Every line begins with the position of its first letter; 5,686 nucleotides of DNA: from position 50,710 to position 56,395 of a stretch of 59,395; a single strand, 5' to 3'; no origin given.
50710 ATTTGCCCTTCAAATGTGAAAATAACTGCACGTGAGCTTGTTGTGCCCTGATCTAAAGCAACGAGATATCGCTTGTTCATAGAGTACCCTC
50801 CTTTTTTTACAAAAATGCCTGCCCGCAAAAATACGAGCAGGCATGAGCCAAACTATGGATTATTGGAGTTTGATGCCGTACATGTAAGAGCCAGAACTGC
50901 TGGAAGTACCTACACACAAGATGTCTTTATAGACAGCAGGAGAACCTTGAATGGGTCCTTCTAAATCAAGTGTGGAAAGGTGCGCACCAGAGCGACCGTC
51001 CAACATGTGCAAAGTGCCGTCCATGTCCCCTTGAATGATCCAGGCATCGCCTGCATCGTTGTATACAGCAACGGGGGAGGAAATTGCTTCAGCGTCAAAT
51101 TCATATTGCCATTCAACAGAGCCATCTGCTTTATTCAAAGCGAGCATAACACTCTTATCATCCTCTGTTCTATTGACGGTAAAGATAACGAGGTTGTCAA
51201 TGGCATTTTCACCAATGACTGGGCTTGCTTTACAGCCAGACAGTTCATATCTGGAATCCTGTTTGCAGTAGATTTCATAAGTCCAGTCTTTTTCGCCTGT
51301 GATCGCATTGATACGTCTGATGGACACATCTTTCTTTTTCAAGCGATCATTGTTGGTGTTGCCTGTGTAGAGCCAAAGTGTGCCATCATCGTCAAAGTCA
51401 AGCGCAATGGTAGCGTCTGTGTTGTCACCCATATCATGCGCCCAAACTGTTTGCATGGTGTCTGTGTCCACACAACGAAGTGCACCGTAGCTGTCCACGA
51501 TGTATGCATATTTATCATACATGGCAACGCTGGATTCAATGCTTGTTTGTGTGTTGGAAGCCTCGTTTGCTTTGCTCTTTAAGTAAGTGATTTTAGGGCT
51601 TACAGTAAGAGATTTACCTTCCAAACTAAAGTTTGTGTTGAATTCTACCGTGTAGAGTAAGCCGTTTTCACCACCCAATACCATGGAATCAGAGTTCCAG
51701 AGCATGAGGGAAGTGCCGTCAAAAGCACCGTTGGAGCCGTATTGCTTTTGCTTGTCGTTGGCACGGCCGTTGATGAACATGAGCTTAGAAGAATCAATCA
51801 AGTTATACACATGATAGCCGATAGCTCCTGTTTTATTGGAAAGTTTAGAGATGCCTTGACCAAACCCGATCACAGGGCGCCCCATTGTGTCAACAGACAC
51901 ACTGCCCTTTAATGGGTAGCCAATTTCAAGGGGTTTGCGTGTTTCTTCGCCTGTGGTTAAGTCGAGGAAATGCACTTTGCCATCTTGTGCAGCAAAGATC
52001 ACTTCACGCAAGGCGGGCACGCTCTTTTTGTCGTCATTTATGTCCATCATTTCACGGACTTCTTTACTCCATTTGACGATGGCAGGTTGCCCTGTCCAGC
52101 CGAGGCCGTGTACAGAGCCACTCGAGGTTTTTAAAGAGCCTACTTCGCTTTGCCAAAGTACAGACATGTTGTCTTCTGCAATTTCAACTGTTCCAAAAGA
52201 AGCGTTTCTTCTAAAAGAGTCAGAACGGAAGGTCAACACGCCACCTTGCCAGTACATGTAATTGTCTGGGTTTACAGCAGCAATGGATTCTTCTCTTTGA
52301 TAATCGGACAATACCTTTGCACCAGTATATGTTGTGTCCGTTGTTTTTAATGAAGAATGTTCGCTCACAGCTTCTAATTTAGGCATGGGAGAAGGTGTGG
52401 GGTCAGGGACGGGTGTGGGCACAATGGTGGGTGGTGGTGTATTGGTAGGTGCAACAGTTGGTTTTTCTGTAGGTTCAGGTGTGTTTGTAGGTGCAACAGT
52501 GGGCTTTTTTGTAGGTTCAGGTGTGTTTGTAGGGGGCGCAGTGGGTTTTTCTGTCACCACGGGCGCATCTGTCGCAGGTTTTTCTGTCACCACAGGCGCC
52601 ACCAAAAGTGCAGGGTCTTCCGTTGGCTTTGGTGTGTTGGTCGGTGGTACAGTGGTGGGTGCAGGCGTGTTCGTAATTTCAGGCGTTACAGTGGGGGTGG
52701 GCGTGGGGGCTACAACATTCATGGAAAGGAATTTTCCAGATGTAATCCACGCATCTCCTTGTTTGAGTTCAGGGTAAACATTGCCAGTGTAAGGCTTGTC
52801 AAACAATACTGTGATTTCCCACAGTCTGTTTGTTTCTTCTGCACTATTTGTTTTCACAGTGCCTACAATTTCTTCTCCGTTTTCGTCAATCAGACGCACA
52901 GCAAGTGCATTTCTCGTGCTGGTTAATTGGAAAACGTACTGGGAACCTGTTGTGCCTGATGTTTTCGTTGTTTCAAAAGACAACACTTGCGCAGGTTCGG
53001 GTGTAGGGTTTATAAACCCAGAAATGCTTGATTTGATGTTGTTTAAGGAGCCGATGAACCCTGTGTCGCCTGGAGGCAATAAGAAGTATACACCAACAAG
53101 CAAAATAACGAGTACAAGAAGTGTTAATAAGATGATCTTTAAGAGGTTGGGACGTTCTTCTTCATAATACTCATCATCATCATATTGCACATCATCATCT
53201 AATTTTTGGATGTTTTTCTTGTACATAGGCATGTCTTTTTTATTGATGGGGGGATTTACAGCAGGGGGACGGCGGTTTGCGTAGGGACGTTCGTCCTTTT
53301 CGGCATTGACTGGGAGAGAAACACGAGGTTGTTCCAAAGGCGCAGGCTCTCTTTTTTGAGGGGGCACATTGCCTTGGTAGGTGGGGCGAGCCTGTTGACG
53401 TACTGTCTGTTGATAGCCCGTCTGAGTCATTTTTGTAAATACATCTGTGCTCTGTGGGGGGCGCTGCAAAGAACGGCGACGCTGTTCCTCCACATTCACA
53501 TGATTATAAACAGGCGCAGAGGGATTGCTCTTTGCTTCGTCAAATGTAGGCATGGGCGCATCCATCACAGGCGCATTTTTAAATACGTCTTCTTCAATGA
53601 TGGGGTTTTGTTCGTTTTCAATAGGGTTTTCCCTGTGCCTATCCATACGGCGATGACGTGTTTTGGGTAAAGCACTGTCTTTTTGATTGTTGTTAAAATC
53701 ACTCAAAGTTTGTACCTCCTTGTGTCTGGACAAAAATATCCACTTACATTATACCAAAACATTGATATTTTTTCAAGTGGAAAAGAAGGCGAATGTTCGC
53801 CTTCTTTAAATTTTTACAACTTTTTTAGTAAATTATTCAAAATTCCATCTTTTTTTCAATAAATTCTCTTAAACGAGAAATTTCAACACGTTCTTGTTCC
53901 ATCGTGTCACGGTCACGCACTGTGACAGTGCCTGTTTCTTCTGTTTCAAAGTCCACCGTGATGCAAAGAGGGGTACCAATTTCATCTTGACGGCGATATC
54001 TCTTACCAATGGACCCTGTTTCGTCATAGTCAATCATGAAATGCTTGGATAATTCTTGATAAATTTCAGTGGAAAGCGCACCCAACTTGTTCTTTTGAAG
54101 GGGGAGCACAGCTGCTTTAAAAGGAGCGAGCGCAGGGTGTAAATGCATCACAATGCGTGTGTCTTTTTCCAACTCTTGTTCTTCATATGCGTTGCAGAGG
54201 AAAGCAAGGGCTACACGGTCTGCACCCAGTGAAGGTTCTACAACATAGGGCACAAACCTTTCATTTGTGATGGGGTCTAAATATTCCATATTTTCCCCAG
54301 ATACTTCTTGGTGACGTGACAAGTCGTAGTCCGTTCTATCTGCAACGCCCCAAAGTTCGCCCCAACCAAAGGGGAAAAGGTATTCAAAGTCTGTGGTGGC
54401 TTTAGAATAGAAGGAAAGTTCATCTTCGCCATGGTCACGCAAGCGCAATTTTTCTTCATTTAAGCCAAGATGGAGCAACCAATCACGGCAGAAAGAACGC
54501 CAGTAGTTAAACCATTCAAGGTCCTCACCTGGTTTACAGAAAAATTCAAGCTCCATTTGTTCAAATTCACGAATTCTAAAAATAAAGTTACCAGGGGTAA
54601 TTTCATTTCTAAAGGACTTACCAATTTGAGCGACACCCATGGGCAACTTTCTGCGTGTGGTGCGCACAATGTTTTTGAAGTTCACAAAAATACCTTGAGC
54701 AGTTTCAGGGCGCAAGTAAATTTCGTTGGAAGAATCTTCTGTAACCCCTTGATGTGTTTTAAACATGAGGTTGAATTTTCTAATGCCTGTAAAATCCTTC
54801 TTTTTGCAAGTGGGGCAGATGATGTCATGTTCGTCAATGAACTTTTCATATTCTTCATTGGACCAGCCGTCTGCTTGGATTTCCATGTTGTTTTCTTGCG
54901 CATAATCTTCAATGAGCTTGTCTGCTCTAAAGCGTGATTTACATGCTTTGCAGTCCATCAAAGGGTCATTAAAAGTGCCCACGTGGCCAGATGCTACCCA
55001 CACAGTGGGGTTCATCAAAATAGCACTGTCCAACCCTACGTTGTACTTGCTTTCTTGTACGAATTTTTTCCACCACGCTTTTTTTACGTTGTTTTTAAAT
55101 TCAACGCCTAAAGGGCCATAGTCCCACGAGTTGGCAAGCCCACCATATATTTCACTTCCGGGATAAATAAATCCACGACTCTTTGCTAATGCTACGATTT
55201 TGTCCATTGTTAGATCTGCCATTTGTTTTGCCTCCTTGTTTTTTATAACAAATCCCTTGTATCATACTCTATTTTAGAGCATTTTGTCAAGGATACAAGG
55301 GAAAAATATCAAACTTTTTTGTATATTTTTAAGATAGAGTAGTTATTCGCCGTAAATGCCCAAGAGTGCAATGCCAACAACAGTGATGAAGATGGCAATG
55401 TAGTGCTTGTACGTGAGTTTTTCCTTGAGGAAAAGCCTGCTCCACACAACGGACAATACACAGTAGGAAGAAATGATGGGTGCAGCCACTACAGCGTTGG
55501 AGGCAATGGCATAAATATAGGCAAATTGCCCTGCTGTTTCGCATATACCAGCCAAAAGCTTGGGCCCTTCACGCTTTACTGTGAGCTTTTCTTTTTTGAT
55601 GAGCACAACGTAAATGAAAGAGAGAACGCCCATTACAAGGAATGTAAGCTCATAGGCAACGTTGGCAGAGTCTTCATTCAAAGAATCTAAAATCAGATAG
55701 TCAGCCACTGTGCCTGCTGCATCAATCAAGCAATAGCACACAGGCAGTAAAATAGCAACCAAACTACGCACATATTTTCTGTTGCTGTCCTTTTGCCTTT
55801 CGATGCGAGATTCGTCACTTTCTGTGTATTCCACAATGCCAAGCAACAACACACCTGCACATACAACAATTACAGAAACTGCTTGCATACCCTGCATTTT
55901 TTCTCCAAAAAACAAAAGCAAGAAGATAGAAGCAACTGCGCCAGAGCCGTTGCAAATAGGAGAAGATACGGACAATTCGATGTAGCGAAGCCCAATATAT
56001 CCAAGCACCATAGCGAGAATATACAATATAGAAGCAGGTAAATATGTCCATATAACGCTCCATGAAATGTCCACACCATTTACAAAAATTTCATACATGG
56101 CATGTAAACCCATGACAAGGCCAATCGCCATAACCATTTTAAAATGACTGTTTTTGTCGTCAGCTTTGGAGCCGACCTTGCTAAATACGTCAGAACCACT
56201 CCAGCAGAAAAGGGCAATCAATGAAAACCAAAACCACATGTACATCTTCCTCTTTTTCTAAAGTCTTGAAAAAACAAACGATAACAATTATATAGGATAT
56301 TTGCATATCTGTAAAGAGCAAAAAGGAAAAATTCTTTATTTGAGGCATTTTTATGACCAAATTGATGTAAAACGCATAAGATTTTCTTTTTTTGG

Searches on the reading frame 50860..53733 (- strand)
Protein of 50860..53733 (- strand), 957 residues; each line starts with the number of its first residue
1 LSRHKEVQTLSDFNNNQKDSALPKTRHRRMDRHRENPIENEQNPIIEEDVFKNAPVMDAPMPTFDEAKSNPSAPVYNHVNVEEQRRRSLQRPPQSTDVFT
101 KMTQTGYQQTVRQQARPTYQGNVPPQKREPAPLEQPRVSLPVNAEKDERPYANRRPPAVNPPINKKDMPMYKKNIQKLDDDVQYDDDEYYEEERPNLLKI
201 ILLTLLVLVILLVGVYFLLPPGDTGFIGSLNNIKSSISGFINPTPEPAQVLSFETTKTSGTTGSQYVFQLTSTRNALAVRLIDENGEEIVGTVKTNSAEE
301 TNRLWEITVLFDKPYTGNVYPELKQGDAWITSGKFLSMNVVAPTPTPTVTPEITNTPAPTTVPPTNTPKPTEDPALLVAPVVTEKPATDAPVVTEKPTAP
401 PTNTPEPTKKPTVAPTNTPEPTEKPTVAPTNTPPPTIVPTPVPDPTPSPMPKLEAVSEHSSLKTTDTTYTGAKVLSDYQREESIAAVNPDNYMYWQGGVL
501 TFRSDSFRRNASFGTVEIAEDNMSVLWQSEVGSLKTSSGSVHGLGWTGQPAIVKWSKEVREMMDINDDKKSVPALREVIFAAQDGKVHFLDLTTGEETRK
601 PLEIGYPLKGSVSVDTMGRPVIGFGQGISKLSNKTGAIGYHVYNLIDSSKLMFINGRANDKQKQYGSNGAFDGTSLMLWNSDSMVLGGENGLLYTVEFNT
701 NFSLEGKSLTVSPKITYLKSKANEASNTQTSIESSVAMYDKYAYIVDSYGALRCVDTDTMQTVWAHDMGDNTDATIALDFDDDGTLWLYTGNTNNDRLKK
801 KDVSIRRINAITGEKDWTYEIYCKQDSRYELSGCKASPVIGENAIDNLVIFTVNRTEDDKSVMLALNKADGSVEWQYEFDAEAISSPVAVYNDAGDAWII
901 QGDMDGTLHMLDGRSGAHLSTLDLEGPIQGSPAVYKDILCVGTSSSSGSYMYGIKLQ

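Call 11: search_protein_families(library=pfam, proteins=[window:50860-53733:-], max_evalue=0.00001)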
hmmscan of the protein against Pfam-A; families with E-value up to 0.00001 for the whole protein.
window:50860-53733:- (957 aa): 2 families
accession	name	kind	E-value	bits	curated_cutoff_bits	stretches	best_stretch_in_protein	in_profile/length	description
PF13570.13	Beta-prop_ACSF4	-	3.7e-14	53.3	133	1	859-943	235-319/329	Beta-alanine-activating enzyme, beta-propeller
PF13360.13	PQQ_2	-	4.5e-11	43.3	27.6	0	861-943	4-80/233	Outer membrane protein assembly factor BamB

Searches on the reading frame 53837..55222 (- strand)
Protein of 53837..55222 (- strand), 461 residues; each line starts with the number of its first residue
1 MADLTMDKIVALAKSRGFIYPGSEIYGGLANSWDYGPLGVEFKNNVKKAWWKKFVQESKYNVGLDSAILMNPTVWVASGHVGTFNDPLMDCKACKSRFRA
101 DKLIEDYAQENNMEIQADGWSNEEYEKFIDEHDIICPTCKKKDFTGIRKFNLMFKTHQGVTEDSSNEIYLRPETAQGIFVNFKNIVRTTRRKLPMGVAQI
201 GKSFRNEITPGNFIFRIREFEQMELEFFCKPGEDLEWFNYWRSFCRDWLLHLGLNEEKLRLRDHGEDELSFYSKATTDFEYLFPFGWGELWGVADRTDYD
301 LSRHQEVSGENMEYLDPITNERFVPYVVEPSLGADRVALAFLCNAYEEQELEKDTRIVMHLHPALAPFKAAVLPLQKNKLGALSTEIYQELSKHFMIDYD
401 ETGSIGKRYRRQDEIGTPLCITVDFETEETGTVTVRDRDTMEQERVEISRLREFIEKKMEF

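Call 11: search_protein_families(library=pfam, proteins=[window:53837-55222:-], max_evalue=0.00001)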
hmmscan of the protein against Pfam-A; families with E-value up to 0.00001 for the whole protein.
window:53837-55222:- (461 aa): 2 families
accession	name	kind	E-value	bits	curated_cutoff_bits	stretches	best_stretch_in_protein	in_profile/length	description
PF03129.25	HGTP_anticodon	-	3.7e-22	78.7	21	1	369-457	1-93/94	Anticodon binding domain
PF00587.30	tRNA-synt_2b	-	2e-13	51.2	29.3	1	162-337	5-171/179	tRNA synthetase class II core domain (G, H, P, S and T)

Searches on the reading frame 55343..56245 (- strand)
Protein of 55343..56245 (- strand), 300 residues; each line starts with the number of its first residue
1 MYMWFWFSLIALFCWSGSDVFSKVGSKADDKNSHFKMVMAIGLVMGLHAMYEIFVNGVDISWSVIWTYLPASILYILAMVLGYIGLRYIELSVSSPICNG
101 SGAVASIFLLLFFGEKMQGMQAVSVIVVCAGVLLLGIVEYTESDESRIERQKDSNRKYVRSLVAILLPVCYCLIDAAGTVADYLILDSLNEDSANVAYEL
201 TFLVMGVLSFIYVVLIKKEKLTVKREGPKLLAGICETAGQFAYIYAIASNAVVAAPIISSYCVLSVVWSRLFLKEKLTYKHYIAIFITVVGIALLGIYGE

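Call 11: search_protein_families(library=pfam, proteins=[window:55343-56245:-], max_evalue=0.00001)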
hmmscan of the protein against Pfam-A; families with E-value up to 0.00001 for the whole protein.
window:55343-56245:- (300 aa): 4 families
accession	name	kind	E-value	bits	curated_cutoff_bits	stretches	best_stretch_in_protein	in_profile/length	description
PF00892.27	EamA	-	4.1e-20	72.9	28.2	2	200-295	36-133/135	EamA-like transporter family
PF06800.18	Sugar_transport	-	1.2e-08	35.1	26.3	1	9-293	4-271/280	Sugar transport protein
PF03151.22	TPT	-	7.4e-07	29.3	30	0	204-294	41-134/291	Triose-phosphate Transporter family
PF10639.15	TMEM234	-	3.3e-06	27.6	30.1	0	63-135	39-112/113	Putative transmembrane family 234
